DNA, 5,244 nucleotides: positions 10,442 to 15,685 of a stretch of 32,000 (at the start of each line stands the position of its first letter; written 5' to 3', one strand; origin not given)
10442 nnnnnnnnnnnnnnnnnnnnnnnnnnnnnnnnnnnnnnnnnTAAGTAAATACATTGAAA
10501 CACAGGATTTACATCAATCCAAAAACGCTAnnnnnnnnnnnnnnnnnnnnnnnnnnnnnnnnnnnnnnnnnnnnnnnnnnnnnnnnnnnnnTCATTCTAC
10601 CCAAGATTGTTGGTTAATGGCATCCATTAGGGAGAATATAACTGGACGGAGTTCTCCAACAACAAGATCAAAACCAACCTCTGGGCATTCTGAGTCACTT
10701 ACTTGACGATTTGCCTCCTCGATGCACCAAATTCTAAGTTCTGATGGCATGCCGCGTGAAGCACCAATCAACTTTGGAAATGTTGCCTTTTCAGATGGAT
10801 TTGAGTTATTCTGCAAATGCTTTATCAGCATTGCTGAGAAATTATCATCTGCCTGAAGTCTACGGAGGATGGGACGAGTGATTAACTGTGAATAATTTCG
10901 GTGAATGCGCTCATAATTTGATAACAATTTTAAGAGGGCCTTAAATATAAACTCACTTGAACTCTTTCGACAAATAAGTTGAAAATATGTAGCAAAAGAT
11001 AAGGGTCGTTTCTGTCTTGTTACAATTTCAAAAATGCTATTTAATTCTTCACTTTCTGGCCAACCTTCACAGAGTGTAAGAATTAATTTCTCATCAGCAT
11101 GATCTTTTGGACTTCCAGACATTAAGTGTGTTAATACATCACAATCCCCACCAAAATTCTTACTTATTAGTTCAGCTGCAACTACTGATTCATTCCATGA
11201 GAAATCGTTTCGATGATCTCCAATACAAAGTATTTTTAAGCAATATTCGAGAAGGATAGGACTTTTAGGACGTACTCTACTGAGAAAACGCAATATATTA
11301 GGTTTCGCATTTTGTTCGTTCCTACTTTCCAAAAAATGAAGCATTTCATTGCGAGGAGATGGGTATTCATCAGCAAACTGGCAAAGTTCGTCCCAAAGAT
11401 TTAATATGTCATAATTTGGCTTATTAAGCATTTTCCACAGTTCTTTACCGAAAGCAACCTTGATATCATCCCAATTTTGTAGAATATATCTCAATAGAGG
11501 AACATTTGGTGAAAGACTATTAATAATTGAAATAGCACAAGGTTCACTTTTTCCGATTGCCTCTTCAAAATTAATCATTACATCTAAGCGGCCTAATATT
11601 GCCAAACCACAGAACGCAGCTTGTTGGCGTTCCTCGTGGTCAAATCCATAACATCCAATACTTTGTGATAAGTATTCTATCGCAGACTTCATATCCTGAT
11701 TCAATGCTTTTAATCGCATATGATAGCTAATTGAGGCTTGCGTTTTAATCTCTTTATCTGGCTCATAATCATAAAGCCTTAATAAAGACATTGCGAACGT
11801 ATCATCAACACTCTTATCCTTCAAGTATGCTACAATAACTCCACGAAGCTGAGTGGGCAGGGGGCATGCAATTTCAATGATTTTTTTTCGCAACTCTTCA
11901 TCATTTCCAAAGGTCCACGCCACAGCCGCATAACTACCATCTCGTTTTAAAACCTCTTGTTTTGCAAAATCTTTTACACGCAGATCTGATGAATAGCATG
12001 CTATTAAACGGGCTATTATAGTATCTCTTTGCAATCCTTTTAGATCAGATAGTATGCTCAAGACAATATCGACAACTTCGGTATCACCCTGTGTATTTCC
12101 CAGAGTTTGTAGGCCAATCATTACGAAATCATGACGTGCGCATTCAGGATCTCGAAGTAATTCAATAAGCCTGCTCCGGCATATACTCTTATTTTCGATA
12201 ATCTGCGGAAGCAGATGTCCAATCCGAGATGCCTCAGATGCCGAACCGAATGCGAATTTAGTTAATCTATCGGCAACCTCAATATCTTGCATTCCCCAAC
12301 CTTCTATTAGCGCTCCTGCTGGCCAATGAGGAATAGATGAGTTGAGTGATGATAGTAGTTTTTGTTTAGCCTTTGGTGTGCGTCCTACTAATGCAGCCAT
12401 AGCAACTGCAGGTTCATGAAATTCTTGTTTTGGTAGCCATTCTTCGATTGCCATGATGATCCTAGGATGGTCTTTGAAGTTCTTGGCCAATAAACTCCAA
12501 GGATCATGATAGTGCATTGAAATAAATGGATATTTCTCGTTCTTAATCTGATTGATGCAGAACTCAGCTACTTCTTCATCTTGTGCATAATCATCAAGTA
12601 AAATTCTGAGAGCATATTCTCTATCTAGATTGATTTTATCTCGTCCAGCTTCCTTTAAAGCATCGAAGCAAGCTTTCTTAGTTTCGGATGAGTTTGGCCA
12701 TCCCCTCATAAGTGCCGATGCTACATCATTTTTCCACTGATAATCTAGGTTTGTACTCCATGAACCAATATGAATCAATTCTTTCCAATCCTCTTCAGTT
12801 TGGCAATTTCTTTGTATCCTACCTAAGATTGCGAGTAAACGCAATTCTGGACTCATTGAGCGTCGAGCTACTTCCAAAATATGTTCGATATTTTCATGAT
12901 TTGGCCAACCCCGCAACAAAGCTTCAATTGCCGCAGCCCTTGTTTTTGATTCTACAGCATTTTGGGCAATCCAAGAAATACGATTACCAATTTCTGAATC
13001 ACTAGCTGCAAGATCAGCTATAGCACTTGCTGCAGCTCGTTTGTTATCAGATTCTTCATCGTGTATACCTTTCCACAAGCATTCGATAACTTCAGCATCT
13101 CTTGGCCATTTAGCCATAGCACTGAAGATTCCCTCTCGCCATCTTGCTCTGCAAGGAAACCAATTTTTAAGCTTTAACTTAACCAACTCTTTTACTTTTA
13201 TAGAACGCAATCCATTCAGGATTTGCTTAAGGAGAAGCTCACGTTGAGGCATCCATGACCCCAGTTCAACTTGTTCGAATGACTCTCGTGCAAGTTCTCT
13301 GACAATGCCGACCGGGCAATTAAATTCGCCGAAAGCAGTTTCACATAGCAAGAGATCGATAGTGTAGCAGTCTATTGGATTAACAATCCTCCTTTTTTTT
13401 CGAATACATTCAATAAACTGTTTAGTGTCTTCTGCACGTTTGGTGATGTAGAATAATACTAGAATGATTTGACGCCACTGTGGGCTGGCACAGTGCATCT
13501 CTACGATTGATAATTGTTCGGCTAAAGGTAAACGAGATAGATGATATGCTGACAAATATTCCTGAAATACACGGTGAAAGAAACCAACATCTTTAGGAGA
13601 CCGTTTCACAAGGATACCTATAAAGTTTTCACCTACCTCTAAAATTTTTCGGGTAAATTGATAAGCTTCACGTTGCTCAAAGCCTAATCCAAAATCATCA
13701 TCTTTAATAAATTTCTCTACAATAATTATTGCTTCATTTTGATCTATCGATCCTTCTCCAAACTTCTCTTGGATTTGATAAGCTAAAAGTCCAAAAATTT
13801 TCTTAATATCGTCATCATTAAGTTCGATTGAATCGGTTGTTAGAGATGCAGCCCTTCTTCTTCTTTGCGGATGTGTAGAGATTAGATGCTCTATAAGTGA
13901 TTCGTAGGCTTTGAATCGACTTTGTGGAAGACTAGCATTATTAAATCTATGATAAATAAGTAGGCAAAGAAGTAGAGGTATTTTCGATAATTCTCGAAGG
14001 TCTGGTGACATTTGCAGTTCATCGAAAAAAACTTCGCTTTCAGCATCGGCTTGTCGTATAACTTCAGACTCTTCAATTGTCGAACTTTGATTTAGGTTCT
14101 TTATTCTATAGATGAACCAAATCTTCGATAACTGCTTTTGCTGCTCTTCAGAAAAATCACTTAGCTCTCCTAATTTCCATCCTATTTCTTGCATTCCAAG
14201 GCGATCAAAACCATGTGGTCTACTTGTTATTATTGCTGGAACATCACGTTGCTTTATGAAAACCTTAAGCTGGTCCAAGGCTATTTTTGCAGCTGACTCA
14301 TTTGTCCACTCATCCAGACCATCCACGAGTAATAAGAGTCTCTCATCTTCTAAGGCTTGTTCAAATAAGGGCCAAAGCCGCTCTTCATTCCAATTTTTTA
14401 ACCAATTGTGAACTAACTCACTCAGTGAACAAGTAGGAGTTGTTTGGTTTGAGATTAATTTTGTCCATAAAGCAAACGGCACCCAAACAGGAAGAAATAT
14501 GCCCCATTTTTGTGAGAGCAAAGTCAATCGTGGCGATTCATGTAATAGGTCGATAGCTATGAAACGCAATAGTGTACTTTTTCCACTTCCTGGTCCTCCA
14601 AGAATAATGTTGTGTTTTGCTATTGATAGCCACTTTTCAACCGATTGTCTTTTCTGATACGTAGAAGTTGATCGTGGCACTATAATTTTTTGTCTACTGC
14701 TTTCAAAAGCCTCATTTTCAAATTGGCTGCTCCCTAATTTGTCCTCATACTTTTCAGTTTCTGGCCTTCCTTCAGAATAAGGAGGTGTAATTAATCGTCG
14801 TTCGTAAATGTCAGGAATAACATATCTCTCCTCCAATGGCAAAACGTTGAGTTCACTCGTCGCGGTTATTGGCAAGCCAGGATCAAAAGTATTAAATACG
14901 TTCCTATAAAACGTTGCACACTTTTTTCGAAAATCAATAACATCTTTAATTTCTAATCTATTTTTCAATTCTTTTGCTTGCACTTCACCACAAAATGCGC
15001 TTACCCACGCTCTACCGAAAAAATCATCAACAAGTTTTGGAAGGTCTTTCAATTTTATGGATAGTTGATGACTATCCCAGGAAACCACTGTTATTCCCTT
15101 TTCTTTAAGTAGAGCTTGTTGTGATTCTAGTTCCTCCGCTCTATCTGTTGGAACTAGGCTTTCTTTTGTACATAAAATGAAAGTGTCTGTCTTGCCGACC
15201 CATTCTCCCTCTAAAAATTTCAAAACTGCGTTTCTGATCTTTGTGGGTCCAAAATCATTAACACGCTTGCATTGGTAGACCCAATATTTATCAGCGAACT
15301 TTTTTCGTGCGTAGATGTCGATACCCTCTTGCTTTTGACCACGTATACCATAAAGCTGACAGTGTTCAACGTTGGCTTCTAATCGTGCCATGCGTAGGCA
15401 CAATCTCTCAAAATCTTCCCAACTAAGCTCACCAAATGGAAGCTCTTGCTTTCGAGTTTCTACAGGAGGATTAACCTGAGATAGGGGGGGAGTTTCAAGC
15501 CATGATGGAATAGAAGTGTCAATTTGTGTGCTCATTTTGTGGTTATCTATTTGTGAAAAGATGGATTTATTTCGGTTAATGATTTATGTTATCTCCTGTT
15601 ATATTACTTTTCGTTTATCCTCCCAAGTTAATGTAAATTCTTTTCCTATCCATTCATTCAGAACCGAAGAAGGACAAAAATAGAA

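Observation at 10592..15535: Giant Mrr-like nuclease / NACHT / HEAT-repeat protein: candidate single-gene NLR-type immune sensor in a methane-cycling archaeon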

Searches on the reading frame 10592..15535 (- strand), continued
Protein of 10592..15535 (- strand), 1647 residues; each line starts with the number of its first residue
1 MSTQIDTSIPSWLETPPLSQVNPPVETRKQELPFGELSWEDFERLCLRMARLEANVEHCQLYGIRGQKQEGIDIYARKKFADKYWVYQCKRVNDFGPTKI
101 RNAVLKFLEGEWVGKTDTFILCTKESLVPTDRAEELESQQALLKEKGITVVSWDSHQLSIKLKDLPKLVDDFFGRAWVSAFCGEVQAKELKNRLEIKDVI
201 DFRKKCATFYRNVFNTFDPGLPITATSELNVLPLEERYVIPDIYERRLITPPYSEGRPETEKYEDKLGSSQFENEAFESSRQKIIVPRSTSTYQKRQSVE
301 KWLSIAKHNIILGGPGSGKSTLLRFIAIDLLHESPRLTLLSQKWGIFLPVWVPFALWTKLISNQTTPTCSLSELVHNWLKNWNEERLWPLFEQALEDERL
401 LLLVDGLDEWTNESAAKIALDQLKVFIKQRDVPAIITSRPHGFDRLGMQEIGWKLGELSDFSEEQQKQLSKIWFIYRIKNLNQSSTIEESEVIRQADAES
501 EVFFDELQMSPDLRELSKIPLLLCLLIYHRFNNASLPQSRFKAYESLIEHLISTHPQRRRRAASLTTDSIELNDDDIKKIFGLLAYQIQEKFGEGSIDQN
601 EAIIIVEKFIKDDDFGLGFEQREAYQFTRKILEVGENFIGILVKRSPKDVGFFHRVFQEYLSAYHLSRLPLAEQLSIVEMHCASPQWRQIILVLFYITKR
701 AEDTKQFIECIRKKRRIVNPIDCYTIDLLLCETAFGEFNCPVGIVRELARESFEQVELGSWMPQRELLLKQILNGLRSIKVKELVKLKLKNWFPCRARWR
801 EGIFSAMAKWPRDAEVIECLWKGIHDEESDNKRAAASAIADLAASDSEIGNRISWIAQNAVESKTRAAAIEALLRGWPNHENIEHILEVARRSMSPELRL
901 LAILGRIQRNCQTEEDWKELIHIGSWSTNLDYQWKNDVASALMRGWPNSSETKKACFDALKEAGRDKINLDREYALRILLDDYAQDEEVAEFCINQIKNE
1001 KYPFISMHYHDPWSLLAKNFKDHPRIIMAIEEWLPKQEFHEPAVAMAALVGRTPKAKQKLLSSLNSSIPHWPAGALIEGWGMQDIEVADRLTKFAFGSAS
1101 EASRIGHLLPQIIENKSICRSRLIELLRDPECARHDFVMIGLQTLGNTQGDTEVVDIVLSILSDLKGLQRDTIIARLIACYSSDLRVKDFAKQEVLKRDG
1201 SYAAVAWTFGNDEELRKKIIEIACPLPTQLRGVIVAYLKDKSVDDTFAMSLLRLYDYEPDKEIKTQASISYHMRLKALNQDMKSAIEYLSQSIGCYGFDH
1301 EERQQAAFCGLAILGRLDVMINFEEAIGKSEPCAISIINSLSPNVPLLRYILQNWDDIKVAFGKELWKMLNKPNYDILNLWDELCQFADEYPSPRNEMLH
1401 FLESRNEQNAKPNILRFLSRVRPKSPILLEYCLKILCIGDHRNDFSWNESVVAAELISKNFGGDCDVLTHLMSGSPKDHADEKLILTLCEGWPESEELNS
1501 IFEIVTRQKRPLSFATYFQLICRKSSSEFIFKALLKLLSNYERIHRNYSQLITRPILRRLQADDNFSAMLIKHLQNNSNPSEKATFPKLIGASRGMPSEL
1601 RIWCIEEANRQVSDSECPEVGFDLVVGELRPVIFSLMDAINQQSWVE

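Call 91: search_dna_similar(query=window:10592-15535:-, collection=plasmids, mode=protein, max_rows=15, max_evalue=1e-10)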
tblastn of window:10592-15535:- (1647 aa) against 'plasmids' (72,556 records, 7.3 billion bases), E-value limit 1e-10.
Records with a match: 16; places in all: 17; records where one place covers at least 80% of the query: 3.
Best place of each record, by identity: <60% 16.
By first word of the organism name: Streptomyces 4; Synechocystis 4; Deinococcus 2; Lysinibacillus 1; Pantoea 1; Enterobacter 1; Pseudomonas 1; Allocoleopsis 1; Rhodococcus 1.
By predicted mobility (MOB-suite, as given by PLSDB): non-mobilizable 13; conjugative 2; mobilizable 1.
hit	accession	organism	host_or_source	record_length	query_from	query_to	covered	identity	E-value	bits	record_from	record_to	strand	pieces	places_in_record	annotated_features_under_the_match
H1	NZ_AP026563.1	Deinococcus aetherius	-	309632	9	1640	99%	35.7%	0e+0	982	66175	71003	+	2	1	NACHT domain-containing protein | restriction endonuclease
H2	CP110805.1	Lysinibacillus sp. MHQ-1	pure culture,river water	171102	36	1498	79%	41.5%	0e+0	1112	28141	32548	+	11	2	hypothetical protein (x10)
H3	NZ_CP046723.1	Pantoea agglomerans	pure culture,cherry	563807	8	1638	99%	27.1%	9e-130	458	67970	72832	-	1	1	NACHT domain-containing protein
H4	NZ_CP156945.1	Enterobacter hormaechei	Homo sapiens,Tissue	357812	15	1640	99%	26.2%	2e-150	521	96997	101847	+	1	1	NACHT domain-containing protein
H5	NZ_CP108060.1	Streptomyces sp. NBC_00280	-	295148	9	1067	64%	28.8%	4e-115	413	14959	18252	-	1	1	NACHT domain-containing protein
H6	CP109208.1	Streptomyces althioticus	-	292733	8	710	43%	32.9%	2e-113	407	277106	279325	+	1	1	NACHT domain-containing protein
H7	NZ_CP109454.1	Streptomyces cellulosae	-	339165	8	710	43%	32.9%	2e-113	407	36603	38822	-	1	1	NACHT domain-containing protein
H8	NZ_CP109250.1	Streptomyces cellulosae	-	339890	8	710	43%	32.9%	2e-113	407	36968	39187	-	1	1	NACHT domain-containing protein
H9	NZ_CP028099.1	Synechocystis sp. IPPAS B-1465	axenic culture,Synechocystis sp. GT-L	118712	288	693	25%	25.6%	1e-11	78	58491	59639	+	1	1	NACHT domain-containing NTPase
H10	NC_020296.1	Synechocystis sp. PCC 6803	-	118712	288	693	25%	25.6%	1e-11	78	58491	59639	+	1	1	NACHT domain-containing NTPase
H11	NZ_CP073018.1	Synechocystis sp. PCC 6803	cell culture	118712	288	693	25%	25.6%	1e-11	78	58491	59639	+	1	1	NACHT domain-containing NTPase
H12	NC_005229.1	Synechocystis sp. PCC 6803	-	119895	288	693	25%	25.6%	1e-11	78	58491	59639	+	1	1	NACHT domain-containing NTPase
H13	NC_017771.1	Deinococcus gobiensis I-0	-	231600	24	183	10%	39.6%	1e-26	127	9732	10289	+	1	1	hypothetical protein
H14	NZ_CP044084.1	Pseudomonas luteola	Homo sapiens,clinical isolate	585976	14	209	12%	28.8%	2e-11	77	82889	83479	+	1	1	hypothetical protein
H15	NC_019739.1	Allocoleopsis franciscana PCC 7113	-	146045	34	185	9%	33.3%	2e-11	77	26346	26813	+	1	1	hypothetical protein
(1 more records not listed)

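Call 92: search_dna_similar(query=window:10592-15535:-, collection=phages, mode=protein, max_rows=10, max_evalue=1e-10)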
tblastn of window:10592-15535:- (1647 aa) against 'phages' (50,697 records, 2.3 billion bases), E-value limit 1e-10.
No match.

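Call 94: get_annotated_region(hit=H4, flank=8000)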
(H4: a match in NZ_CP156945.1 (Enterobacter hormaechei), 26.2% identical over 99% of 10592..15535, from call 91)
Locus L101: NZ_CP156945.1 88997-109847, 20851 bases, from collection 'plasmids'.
description: Enterobacter hormaechei strain 2024CK-00479 plasmid unnamed1, complete sequence
organism: Enterobacter hormaechei (NCBI taxid 158836)
taxonomy: Bacteria; Pseudomonadota; Gammaproteobacteria; Enterobacterales; Enterobacteriaceae; Enterobacter; Enterobacter hormaechei
host: -; source: Homo sapiens,Tissue; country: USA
typing (MOB-suite, as given by PLSDB): conjugative; replicon IncHI2A,rep_cluster_1088; relaxase MOBH; mating-pair formation MPF_F
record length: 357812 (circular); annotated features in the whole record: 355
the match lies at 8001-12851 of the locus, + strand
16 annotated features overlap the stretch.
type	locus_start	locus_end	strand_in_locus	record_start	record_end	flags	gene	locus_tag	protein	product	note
CDS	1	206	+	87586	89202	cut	-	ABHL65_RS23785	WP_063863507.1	CBASS cGAMP-activated phospholipase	-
CDS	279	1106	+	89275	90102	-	-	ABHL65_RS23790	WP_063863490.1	toll/interleukin-1 receptor domain-containing protein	GO:0007165 - signal transduction [Evidence IEA]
CDS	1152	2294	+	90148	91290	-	-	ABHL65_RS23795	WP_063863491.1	toll/interleukin-1 receptor domain-containing protein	GO:0007165 - signal transduction [Evidence IEA]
CDS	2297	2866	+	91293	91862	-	-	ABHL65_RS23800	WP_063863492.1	hypothetical protein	-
CDS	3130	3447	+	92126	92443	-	-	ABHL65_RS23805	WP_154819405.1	hypothetical protein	-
CDS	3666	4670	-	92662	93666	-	-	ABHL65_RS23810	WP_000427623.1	IS110-like element IS4321 family transposase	GO:0006313 - DNA transposition [Evidence IEA]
CDS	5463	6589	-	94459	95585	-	-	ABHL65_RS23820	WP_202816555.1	IS3 family transposase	-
CDS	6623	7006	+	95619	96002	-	-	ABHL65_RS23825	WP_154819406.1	hypothetical protein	-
CDS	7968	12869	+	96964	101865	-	-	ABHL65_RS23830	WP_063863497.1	NACHT domain-containing protein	-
CDS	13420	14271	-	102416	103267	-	-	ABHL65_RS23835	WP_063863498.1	MBL fold metallo-hydrolase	-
CDS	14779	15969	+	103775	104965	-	-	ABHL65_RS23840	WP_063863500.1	MFS transporter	GO:0055085 - transmembrane transport [Evidence IEA]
CDS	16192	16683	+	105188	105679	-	-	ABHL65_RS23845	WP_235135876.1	cysteine hydrolase family protein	-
CDS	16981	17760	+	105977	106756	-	-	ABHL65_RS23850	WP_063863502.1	MBL fold metallo-hydrolase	-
CDS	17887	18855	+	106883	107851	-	-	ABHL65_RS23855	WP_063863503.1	helix-turn-helix domain-containing protein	GO:0006355 - regulation of DNA-templated transcription [Evidence IEA]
CDS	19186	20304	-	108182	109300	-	-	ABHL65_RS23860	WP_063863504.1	NADH-dependent flavin oxidoreductase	-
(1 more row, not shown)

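Call 96: search_protein_families(library=ncbifam, proteins=[L101:7968-12869:+], max_evalue=0.01)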
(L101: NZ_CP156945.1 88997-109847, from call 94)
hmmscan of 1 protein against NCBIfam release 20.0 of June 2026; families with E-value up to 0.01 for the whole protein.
L101:7968-12869:+ (1633 aa): 4 families
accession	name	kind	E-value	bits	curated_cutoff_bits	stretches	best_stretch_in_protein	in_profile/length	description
NF058535.1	antiphage_EruA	equivalog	0.0018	16.4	1000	0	369-553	44-218/1318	NACHT domain-containing antiphage protein EruA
NF002981.0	PRK03695.1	equivalog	0.0031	16.9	281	0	291-323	15-47/253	vitamin B12 ABC transporter ATP-binding protein BtuD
NF050108.1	galactan_ABC_ATP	equivalog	0.0069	15.6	400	0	298-323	51-76/244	galactan export ABC transporter ATP-binding subunit Wzt/RfbE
TIGR02324.1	CP_lyasePhnL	equivalog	0.0085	15.6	256.3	0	299-325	31-57/224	phosphonate C-P lyase system protein PhnL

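Call 97: search_protein_families(library=padloc, proteins=[L101:7968-12869:+], max_evalue=0.01)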
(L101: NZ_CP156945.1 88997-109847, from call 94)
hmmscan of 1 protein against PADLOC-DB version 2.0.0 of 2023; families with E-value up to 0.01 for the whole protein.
L101:7968-12869:+ (1633 aa): 10 families
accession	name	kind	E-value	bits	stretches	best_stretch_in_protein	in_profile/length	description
PDLC02164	Avs2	-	2.1e-05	20.5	1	33-131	12-112/1504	-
PDLC04168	GajA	-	3.6e-05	20.6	1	286-330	8-52/570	-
PDLC04140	mad8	-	0.00014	19.5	1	300-408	25-129/314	mads_8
PDLC00269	PtuA1|PtuA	-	0.00014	19.3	1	284-332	11-62/446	AAA ATPase domain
PDLC00292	PtuA1|PtuA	-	0.00024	17.6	1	256-332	292-365/726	AAA ATPase domain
PDLC04135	mad3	-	0.00052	17.7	1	303-330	23-50/374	mads_3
PDLC00271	PtuA1|PtuA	-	0.0034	15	1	286-334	7-55/421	AAA ATPase domain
PDLC01173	STAND_TPR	-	0.0039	13.5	1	394-436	212-254/1114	"Predicted ATPase fused to Xre-HTH and TPR repeats domain, associated with cas1-less I-E system in Streptomyces"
PDLC05065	PDC-S68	-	0.0044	12.8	1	266-323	585-641/1221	-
PDLC02913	ATPase_I-A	-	0.0084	13.3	0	286-324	58-96/508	-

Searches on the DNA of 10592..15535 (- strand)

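Call 99: search_dna_similar(query=L101:7968-11900:+, collection=ecoli_genomes, mode=distant, max_rows=8)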
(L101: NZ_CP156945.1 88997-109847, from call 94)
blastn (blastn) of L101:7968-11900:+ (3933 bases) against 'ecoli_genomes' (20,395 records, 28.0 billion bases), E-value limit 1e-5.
No match.
